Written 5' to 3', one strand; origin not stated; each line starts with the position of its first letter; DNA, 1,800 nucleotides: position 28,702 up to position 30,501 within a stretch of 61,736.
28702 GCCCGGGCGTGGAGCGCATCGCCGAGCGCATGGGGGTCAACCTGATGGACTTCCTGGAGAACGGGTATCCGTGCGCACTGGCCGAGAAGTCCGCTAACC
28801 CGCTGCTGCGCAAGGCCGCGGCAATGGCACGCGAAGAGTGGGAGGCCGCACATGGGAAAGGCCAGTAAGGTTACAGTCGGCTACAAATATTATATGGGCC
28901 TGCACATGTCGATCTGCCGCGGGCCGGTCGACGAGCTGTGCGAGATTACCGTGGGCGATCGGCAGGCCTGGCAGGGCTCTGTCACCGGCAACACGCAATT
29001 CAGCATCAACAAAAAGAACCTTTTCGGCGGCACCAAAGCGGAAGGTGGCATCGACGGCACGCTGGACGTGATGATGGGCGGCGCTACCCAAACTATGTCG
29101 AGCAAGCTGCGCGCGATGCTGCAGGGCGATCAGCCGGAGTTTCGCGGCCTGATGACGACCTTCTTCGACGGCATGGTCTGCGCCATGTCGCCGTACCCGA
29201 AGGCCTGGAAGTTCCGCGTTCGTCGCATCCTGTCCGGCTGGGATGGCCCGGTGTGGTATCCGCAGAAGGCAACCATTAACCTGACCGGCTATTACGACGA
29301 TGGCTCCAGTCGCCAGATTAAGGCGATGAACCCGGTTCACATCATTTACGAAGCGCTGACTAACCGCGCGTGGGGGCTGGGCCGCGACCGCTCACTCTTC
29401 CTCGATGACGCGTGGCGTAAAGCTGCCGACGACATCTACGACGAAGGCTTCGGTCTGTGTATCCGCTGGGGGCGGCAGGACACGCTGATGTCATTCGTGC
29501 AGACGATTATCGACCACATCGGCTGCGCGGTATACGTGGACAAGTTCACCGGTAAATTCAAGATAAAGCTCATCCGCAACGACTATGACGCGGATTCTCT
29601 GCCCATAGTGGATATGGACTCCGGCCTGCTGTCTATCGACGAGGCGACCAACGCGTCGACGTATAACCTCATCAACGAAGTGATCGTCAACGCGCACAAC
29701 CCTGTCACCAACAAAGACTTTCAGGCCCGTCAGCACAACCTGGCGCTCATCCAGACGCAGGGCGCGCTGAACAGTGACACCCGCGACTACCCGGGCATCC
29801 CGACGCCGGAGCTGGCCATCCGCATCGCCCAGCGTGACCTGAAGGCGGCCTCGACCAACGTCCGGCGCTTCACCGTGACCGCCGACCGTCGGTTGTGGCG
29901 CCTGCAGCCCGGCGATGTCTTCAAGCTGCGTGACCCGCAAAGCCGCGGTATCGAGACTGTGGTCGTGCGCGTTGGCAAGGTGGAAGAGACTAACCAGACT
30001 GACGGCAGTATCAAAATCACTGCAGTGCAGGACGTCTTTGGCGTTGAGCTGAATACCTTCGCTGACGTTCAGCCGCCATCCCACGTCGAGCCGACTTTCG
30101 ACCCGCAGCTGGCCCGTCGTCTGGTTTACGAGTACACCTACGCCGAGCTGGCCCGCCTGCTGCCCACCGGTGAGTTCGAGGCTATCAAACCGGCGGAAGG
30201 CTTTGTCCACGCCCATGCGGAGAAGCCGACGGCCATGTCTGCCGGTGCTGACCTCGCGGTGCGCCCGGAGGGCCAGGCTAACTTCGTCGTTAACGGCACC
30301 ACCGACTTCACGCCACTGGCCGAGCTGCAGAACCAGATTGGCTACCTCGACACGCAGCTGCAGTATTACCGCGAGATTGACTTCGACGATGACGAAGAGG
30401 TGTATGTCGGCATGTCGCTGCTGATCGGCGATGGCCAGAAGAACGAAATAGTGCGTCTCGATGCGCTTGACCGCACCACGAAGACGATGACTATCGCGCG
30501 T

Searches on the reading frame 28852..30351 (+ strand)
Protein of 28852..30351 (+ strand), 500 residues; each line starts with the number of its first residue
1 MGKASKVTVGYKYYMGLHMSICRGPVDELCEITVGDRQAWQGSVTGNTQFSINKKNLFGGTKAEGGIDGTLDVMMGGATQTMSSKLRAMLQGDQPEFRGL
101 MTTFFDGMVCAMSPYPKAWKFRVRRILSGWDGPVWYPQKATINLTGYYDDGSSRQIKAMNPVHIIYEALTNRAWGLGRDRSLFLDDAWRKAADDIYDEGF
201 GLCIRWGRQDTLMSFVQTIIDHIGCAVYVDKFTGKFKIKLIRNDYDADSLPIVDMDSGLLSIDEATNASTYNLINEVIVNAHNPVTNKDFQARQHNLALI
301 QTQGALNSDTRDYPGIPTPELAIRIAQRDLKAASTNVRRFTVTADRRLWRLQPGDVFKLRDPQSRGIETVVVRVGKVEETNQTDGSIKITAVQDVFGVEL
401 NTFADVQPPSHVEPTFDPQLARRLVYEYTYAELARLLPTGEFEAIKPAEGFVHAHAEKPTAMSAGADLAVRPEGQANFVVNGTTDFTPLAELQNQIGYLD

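Call 78: search_dna_similar(query=window:28852-30351:+, collection=phages, mode=protein, max_rows=60, rows=spread)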
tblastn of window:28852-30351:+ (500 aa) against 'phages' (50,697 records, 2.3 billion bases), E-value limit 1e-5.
Records with a match: 780; places in all: 804; records where one place covers at least 80% of the query: 732.
Best place of each record, by identity: 60-80% 3; <60% 777.
By first word of the organism name: Pseudomonas 347; Salmonella 89; Vibrio 59; Xanthomonas 37; Stenotrophomonas 31; Rhodobacter 30; Klebsiella 26; Proteus 21; Aeromonas 15; Sphingomonas 11; and 33 more.
By host as written in the record: Pseudomonas aeruginosa 130; - 76; Pseudomonas aeruginosa PA14 44; Rhodobacter capsulatus YW1 30; Pseudomonas aeruginosa PAO1 28; Salmonella enterica subsp. enterica serovar Typhimurium 26; Vibrio parahaemolyticus 19; Pseudomonas sp. 16; and 197 more.
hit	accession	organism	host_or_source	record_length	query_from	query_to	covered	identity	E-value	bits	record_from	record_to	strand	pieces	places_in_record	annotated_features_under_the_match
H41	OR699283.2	Salmonella phage BAU.Micro_SLP-22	Salmonella sp.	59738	1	500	100%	74.8%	0e+0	792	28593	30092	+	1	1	tail protein | tail assembly chaperone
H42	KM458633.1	Chivirus chi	Salmonella enterica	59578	3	499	99%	58.4%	0e+0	618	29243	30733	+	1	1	30: minor tail protein | 29: hypothetical protein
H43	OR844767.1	Escherichia phage ECO111 5-P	Escherichia coli O111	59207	3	499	99%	58.1%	0e+0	619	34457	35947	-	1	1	record has no annotation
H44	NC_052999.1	Salmonella phage ER24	Salmonella enterica subsp. enterica ...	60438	3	499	99%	58.1%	0e+0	616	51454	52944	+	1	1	tail protein | tail assembly chaperone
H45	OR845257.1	Escherichia phage ECO95 1-6-1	Escherichia coli O157:H7 ATCC 43895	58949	3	499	99%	58.1%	0e+0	615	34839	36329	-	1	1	record has no annotation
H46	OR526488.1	Salmonella phage STP-2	Salmonella enterica subsp. enterica ...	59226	3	499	99%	57.9%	0e+0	615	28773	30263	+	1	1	tail protein | tail assembly chaperone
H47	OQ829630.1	Salmonella phage gd01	Salmonella sp.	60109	3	499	99%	57.9%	0e+0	614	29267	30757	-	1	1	hypothetical protein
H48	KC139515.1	Salmonella phage FSL SP-124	Salmonella enterica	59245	3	499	99%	57.5%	0e+0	610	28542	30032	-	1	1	hypothetical protein (x2)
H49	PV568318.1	Proteus phage PLY284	Proteus mirabilis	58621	1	500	100%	56.5%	0e+0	603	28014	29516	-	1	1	hypothetical protein (x2)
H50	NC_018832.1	Providencia phage Redjac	Providencia stuartii isolate MRSN 2154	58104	1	500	100%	56.4%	0e+0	593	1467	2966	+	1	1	tail protein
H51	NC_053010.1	Providencia phage vB_PreS-Stilesk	Providencia rettgeri B0142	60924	1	500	100%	55.8%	0e+0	590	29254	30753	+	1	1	tail protein | tail assembly chaperone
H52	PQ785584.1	Salmonella phage As4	Salmonella enterica subsp. enterica ...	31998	39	499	90%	57.2%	1e-147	549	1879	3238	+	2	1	hypothetical protein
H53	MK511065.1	Pseudomonas phage vB_Pae_BR141c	Pseudomonas aeruginosa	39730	2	497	99%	44.3%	2e-130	423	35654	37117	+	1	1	hypothetical protein (x2)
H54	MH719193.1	Pseudomonas phage H72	Pseudomonas aeruginosa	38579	2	496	99%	44.0%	5e-129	419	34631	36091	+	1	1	virion structural protein | hypothetical protein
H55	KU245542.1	Pseudomonas phage SM1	Pseudomonas aeruginosa USM AR2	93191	1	492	98%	43.6%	1e-128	418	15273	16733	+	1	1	hypothetical protein (x2)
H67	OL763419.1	Pseudomonas phage Churro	Pseudomonas aeruginosa PAO1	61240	1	496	99%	36.7%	3e-88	301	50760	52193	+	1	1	putative minor tail protein | hypothetical protein | ribosome_binding_site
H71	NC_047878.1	Bordetella phage FP1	Bordetella bronchiseptica ATCC 10580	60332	2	496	96%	37.3%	7e-42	300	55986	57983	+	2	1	tail protein | tail assembly chaperone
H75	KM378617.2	Vibrio phage VpKK5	Vibrio parahaemolyticus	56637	4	490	97%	35.4%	2e-74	261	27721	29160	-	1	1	tail assembly protein (x2)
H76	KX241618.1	Xanthomonas phage Xoo-sp2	Xanthomonas oryzae pv. oryzae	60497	1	499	97%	35.2%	3e-39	270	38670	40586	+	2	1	structral protein | hypothetical protein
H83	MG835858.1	Klebsiella phage KPN N98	Klebsiella pneumoniae YMC15/11/N98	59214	1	435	87%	30.5%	6e-47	181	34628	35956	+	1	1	putative virion structural protein | tail assembly protein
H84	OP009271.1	Rhodobacter phage RcJoli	Rhodobacter capsulatus YW1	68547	12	419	82%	32.1%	3e-56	208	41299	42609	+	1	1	minor tail protein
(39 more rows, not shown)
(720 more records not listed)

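Call 79: get_annotated_region(hit=H67, flank=7000)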
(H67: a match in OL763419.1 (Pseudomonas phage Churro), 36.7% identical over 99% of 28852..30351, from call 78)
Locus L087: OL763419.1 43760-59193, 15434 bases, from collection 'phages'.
description: Pseudomonas phage Churro, complete genome.
organism: Pseudomonas phage Churro (NCBI taxid 2904596)
taxonomy: Viruses; Duplodnaviria; Heunggongvirae; Uroviricota; Caudoviricetes; Mesyanzhinovviridae; Rabinowitzvirinae; Yuavirus
host: Pseudomonas aeruginosa PAO1; source: Belmont wastewater treatment plant; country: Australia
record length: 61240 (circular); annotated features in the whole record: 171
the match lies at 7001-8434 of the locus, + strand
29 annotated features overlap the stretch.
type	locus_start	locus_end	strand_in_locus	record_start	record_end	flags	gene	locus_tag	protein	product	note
CDS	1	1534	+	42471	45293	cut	-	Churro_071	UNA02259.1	putative tail tape measure protein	-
regulatory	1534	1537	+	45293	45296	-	-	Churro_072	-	ribosome_binding_site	-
CDS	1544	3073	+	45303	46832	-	-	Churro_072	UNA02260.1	hypothetical protein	-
regulatory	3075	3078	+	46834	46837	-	-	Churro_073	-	ribosome_binding_site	-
CDS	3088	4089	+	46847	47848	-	-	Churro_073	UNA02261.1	hypothetical protein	-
regulatory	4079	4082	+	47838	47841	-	-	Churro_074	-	ribosome_binding_site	-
CDS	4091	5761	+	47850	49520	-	-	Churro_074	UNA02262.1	putative tail assembly structural protein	-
regulatory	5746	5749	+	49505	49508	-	-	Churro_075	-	ribosome_binding_site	-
CDS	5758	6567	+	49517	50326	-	-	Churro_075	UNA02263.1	hypothetical protein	-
regulatory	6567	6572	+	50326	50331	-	-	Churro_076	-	ribosome_binding_site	-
CDS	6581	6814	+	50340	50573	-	-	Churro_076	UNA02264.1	hypothetical protein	-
CDS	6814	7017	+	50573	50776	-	-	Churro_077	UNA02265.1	hypothetical protein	-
regulatory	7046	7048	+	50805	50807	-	-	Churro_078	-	ribosome_binding_site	-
CDS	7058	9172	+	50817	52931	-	-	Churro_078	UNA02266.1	putative minor tail protein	-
regulatory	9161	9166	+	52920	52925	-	-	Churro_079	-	ribosome_binding_site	-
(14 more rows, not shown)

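Call 80: get_annotated_region(hit=H71, flank=7000)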
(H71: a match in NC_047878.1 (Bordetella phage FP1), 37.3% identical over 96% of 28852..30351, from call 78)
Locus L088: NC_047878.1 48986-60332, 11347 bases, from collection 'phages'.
description: Bordetella phage FP1, complete genome.
organism: Bordetella phage FP1 (NCBI taxid 1916125)
taxonomy: Viruses; Duplodnaviria; Heunggongvirae; Uroviricota; Caudoviricetes; Mesyanzhinovviridae; Rabinowitzvirinae; Vojvodinavirus; Bordetella virus FP1
host: Bordetella bronchiseptica ATCC 10580; source: -; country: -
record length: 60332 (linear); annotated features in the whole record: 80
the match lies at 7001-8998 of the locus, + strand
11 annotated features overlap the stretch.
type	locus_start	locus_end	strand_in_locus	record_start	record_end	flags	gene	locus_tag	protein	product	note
CDS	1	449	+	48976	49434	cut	-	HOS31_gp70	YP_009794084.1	tail assembly chaperone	-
CDS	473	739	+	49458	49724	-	-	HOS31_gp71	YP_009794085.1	tail chaperonin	-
CDS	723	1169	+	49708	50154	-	-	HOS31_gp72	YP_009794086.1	tail completion or Neck1 protein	-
CDS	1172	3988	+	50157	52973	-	-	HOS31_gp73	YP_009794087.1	tail length tape measure protein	-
CDS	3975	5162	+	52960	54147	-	-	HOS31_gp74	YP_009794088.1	tail assembly protein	-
CDS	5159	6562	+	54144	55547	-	-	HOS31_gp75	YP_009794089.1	tail assembly protein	-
CDS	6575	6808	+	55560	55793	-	-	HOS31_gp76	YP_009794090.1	tail assembly chaperone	-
CDS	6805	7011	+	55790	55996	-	-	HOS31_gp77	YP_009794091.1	tail assembly chaperone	-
CDS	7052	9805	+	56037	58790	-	-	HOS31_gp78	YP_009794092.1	tail protein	-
CDS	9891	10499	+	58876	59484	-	-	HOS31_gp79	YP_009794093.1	virion structural protein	-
CDS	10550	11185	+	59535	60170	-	-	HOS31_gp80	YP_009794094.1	virion structural protein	-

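Call 81: get_annotated_region(hit=H75, flank=7000)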
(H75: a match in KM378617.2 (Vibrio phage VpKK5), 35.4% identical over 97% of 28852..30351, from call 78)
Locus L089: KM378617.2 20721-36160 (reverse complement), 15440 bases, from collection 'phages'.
description: Vibrio phage VpKK5, complete genome.
organism: Vibrio phage VpKK5 (NCBI taxid 1538804)
taxonomy: Viruses; Duplodnaviria; Heunggongvirae; Uroviricota; Caudoviricetes; Queuovirinae
host: Vibrio parahaemolyticus; source: marine sediment; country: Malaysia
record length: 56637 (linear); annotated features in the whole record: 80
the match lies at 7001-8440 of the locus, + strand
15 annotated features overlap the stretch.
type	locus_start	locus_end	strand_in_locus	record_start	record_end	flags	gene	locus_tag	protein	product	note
CDS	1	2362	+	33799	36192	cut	-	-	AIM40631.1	putative tail tape measure protein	orf46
CDS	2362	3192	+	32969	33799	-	-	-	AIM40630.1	virion protein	orf45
CDS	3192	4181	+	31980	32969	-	-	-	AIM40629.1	hypothetical protein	orf44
CDS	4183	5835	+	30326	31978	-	-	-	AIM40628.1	tail assembly protein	orf43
CDS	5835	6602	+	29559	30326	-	-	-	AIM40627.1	tail assembly protein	orf42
CDS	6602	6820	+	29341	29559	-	-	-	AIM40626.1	tail assembly protein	orf41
CDS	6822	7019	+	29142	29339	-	-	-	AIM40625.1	tail assembly protein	orf40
CDS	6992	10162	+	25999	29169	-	-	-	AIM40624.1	tail assembly protein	orf39; Phage-tail_3, putative phage tail protein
CDS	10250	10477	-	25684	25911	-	-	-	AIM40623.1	hypothetical protein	orf38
CDS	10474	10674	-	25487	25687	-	-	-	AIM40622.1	hypothetical protein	orf37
CDS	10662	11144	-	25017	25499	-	-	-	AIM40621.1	hypothetical protein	orf36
CDS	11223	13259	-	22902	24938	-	-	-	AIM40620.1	DNA polymerase A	orf35; DNA_pol_A_exo1, 3'-5' exonuclease; DNA polymerase family A, IPR002298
CDS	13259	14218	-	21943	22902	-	-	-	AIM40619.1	DNA polymerase beta subunit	orf34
CDS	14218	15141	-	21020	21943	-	-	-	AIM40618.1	queuosine tRNA-ribosyltransferase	orf33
CDS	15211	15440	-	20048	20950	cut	-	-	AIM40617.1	GTP cyclohydrolase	orf32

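Call 82: get_annotated_region(hit=H76, flank=7000)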
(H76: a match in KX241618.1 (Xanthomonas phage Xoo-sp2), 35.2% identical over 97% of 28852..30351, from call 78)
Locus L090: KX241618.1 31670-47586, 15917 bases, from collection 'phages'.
description: Xanthomonas phage Xoo-sp2, complete genome.
organism: Xanthomonas phage Xoo-sp2 (NCBI taxid 1852622)
taxonomy: Viruses; Duplodnaviria; Heunggongvirae; Uroviricota; Caudoviricetes; Mesyanzhinovviridae; Bradleyvirinae; Xooduovirus; Xooduovirus Xoosp2
host: Xanthomonas oryzae pv. oryzae; source: soil; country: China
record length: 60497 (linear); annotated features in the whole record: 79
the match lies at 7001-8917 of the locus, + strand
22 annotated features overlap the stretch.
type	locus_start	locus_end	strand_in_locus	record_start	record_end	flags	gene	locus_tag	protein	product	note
CDS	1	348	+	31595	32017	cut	-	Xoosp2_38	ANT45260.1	tail terminator protein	-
CDS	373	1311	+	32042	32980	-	-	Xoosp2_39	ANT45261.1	major tail protein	-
CDS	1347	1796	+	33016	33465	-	-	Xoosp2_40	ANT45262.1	hypothetical protein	-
CDS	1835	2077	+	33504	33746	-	-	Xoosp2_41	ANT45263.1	hypothetical protein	-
CDS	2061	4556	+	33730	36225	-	-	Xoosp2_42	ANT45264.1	tail length tape-measure protein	-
CDS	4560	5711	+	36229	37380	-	-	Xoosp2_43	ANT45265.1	tail protein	-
CDS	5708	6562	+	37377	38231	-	-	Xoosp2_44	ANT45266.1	FAD/FMN-containing dehydrogenase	-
CDS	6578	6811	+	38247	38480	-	-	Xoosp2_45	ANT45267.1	structral protein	-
CDS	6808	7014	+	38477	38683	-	-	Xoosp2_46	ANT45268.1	hypothetical protein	-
CDS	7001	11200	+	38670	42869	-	-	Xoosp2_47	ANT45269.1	structral protein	-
CDS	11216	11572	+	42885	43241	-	-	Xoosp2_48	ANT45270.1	structral protein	-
CDS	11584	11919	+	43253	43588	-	-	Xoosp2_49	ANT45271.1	hypothetical protein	-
CDS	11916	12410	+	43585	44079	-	-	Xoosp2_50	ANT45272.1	endolysin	-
CDS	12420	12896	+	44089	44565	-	-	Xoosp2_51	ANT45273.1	hypothetical protein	-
CDS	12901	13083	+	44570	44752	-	-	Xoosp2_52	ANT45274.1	hypothetical protein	-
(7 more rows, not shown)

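Call 83: get_annotated_region(hit=H84, flank=7000)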
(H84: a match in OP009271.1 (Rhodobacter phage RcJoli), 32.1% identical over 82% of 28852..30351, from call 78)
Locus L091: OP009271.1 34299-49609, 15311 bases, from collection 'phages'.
description: Rhodobacter phage RcJoli, complete genome.
organism: Rhodobacter phage RcJoli (NCBI taxid 2970513)
taxonomy: Viruses; Duplodnaviria; Heunggongvirae; Uroviricota; Caudoviricetes; Casjensviridae
host: Rhodobacter capsulatus YW1; source: water; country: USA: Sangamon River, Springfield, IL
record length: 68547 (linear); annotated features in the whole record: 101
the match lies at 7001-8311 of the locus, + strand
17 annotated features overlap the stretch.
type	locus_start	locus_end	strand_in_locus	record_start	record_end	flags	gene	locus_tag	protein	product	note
CDS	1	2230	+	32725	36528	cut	-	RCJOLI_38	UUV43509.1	tape measure protein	-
CDS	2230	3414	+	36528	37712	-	-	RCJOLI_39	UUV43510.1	minor tail protein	-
CDS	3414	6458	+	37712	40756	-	-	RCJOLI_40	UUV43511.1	GTA TIM-barrel-like domain protein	GTA TIM -barrel-like- domain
CDS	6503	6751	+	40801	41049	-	-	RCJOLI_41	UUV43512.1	hypothetical protein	-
CDS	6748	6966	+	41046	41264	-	-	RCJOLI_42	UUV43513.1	hypothetical protein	-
CDS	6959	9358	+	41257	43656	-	-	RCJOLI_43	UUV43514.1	minor tail protein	-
CDS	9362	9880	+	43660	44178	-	-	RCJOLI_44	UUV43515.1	hypothetical protein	-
CDS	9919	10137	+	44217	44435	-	-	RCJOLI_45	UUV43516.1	holin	-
CDS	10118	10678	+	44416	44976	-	-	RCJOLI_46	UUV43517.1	endolysin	-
CDS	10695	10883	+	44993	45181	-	-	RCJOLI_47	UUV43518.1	hypothetical protein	-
CDS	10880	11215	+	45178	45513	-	-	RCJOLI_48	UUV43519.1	hypothetical protein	-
CDS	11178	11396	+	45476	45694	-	-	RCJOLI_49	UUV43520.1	hypothetical protein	-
CDS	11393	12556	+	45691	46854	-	-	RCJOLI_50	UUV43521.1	metallophosphoesterase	-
CDS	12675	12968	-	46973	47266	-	-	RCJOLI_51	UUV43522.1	hypothetical protein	-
CDS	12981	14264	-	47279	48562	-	-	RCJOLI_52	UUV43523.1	DNA methylase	-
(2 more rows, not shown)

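Call 84: get_annotated_region(hit=H83, flank=7000)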
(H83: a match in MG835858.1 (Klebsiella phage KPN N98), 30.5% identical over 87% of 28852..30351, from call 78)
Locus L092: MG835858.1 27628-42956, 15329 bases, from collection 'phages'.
description: Klebsiella phage KPN N98, complete genome.
organism: Klebsiella phage KPN N98 (NCBI taxid 2079340)
taxonomy: Viruses; Duplodnaviria; Heunggongvirae; Uroviricota; Caudoviricetes; Casjensviridae; Yonseivirus; Yonseivirus N137
host: Klebsiella pneumoniae YMC15/11/N98; source: -; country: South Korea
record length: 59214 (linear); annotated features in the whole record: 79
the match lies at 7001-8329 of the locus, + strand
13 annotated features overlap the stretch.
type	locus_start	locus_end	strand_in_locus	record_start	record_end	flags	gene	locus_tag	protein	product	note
CDS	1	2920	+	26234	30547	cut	-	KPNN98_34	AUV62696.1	tape measure protein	-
CDS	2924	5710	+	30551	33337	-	-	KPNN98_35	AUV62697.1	hypothetical protein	-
CDS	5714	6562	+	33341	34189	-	-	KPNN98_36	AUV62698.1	putative FAD/FMN-containing dehydrogenase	-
CDS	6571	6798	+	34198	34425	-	-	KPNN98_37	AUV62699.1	tail assembly structural protein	-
CDS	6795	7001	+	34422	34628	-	-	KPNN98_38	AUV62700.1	tail assembly protein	-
CDS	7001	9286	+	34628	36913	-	-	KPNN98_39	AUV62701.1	putative virion structural protein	-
CDS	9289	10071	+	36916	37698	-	-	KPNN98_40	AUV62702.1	tail fiber protein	-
CDS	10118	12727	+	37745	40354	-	-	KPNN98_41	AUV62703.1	hypothetical protein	-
CDS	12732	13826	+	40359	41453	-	-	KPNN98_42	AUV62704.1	hypothetical protein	-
CDS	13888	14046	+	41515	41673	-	-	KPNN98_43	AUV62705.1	hypothetical protein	-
CDS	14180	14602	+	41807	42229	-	-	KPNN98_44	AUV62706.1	hypothetical protein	-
CDS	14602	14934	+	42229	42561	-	-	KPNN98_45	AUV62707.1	holin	-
CDS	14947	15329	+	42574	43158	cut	-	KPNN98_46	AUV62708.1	endolysin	-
